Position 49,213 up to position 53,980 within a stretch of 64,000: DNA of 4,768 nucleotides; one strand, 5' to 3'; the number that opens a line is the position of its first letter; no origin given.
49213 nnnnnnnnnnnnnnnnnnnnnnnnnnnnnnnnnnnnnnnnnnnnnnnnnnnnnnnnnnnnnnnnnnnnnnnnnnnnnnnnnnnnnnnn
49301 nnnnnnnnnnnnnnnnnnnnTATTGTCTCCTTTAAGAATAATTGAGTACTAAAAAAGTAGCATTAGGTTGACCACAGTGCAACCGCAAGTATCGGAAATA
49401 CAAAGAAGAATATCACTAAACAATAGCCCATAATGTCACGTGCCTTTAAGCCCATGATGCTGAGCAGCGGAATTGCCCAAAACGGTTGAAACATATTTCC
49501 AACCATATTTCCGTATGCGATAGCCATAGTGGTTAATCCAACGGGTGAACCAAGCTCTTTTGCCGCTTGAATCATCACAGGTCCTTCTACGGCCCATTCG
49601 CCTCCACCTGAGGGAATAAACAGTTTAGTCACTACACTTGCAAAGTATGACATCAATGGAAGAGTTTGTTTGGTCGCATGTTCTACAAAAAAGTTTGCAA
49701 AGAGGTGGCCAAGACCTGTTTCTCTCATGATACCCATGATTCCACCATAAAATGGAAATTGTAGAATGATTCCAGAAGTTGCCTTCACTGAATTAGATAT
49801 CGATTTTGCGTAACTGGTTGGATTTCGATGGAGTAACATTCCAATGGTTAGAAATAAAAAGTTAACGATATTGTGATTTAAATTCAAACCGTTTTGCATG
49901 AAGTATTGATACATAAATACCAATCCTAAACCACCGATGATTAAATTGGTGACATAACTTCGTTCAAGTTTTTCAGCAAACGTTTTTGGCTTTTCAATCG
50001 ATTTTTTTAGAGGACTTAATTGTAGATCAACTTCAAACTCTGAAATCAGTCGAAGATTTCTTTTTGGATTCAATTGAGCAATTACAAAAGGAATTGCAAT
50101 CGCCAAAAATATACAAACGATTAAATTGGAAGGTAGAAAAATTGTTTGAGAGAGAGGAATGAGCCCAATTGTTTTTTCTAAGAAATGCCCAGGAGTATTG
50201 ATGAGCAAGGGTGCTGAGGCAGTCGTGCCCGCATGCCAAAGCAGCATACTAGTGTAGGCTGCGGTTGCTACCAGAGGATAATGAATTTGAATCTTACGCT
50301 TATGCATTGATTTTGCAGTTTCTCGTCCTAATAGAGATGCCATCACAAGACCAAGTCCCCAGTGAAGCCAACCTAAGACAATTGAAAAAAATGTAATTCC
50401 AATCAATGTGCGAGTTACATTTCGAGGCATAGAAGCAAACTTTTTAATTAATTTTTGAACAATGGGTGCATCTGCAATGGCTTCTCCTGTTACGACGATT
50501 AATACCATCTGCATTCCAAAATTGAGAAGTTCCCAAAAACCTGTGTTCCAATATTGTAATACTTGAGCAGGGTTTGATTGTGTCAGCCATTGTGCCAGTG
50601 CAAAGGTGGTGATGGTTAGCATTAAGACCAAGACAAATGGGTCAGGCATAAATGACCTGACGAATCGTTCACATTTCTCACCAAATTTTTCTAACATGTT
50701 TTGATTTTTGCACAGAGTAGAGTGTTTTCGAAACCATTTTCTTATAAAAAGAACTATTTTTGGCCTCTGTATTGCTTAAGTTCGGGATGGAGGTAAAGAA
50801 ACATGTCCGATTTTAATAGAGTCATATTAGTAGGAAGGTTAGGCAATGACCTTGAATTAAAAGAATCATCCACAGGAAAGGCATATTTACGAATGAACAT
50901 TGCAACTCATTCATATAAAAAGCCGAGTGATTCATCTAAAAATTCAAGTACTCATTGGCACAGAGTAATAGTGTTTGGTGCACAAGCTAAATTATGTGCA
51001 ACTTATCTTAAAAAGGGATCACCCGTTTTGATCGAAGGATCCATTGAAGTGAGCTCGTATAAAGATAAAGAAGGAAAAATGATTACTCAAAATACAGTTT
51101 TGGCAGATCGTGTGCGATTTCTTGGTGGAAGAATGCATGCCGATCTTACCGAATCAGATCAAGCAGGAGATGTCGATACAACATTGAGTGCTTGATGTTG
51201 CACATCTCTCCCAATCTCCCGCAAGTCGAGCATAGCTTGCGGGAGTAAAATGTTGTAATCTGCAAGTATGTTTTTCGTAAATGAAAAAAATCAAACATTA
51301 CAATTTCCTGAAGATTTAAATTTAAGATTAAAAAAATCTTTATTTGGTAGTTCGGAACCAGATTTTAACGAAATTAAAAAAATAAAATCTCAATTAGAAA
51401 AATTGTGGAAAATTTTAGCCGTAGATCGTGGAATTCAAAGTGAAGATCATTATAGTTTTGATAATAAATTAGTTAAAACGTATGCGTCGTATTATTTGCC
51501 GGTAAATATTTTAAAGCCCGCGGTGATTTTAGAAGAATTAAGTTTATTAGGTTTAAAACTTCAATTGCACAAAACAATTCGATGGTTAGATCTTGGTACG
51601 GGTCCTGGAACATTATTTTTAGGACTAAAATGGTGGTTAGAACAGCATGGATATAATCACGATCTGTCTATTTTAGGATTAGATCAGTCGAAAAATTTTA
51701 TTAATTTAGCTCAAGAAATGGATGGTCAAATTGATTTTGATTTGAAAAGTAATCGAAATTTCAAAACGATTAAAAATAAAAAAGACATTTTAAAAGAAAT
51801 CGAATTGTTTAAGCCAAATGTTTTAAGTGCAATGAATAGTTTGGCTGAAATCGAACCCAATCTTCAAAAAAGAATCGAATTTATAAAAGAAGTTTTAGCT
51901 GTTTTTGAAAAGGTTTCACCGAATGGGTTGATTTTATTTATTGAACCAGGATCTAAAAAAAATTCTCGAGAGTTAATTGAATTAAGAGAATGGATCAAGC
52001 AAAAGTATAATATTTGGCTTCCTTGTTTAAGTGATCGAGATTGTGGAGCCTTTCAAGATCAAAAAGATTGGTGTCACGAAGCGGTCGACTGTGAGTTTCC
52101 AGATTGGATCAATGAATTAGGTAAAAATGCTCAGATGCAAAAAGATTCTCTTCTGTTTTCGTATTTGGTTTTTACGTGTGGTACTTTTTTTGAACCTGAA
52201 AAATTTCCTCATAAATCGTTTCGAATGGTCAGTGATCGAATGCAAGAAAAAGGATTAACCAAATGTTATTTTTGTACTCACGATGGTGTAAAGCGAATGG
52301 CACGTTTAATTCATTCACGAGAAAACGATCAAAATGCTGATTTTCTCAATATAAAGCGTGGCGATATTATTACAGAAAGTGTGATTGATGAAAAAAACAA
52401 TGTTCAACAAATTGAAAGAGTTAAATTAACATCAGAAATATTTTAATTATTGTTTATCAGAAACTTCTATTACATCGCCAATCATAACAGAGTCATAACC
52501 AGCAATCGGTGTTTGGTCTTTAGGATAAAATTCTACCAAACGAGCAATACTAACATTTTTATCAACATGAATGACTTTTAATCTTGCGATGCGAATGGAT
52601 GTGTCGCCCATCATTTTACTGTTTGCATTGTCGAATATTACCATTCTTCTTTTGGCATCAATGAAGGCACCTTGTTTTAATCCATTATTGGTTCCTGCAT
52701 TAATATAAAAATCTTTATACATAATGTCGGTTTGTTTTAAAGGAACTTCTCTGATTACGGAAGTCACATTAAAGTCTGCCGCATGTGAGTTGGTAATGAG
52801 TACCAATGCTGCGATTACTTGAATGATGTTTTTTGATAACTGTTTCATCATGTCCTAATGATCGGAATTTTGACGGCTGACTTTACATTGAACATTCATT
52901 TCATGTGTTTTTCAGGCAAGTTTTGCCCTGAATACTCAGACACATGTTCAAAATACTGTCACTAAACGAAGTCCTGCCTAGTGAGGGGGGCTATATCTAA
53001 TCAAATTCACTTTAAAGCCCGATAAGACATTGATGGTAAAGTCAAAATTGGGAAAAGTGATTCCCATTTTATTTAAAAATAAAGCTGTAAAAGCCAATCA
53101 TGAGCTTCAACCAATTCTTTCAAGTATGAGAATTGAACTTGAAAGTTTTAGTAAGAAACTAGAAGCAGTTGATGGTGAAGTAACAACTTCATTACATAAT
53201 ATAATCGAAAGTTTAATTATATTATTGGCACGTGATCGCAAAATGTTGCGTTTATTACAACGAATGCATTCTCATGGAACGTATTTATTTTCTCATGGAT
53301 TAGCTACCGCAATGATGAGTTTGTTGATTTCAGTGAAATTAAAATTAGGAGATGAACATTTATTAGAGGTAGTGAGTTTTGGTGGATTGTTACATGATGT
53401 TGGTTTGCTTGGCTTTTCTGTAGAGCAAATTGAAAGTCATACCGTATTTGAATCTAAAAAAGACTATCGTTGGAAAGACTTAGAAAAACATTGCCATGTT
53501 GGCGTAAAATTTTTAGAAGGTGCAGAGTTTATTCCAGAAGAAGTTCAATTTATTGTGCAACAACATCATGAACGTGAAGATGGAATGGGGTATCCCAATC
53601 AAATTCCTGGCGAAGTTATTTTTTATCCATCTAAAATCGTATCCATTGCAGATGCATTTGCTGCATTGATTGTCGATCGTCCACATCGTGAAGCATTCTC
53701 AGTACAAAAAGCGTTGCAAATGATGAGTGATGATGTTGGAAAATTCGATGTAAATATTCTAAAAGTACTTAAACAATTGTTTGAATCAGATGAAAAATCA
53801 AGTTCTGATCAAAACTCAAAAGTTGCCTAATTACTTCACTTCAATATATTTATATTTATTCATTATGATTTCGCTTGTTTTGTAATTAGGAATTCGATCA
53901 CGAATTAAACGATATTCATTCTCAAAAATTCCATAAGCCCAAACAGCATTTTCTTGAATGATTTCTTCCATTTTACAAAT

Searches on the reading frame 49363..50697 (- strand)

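Call 49: search_protein_families(library=pfam, proteins=[window:49363-50697:-], max_evalue=0.00001)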
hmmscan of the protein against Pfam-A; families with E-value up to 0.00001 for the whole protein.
window:49363-50697:- (444 aa): 1 family
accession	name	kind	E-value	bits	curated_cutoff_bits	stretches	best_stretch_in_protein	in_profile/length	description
PF02667.20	SCFA_trans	-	1.3e-136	456.6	27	1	1-441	1-450/453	Short chain fatty acid transporter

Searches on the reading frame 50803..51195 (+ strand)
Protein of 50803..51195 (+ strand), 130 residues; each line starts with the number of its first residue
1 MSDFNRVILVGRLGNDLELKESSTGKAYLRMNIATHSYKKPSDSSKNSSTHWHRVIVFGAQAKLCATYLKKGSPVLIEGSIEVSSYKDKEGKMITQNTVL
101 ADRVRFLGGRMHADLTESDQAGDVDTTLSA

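Call 49: search_protein_families(library=pfam, proteins=[window:50803-51195:+], max_evalue=0.00001)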
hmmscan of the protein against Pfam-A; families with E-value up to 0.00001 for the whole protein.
window:50803-51195:+ (130 aa): 1 family
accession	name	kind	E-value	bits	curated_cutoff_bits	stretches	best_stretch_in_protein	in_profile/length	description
PF00436.31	SSB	-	1.7e-29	102.3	26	1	4-107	1-104/104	Single-strand binding protein family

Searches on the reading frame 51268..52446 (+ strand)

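Call 49: search_protein_families(library=pfam, proteins=[window:51268-52446:+], max_evalue=0.00001)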
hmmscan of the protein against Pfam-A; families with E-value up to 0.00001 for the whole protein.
window:51268-52446:+ (392 aa): 1 family
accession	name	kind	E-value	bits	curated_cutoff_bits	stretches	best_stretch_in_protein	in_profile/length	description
PF09243.16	Rsm22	-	1.2e-10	41.7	23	1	105-341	37-248/275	Mitochondrial small ribosomal subunit Rsm22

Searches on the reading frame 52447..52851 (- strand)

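Call 49: search_protein_families(library=pfam, proteins=[window:52447-52851:-], max_evalue=0.00001)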
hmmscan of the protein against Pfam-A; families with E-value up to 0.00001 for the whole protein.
window:52447-52851:- (134 aa): 0 families

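Call 64: search_protein_families(library=pfam, proteins=[window:52447-52851:-], max_evalue=0.01)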
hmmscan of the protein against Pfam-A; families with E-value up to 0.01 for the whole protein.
window:52447-52851:- (134 aa): 1 family
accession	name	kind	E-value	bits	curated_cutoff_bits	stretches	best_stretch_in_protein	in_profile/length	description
PF16538.11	FlgT_C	-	0.0026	18.6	27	1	48-107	4-62/77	Flagellar assembly protein T, C-terminal domain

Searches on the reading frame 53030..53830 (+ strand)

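Call 49: search_protein_families(library=pfam, proteins=[window:53030-53830:+], max_evalue=0.00001)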
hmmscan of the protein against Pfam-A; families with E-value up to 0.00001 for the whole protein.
window:53030-53830:+ (266 aa): 2 families
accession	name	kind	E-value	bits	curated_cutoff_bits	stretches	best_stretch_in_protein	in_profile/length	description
PF13487.12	HD_5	-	1.5e-19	70.8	27.2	1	87-243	15-170/170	HD domain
PF01966.28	HD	-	9.9e-11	42.4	22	1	87-212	2-115/116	HD domain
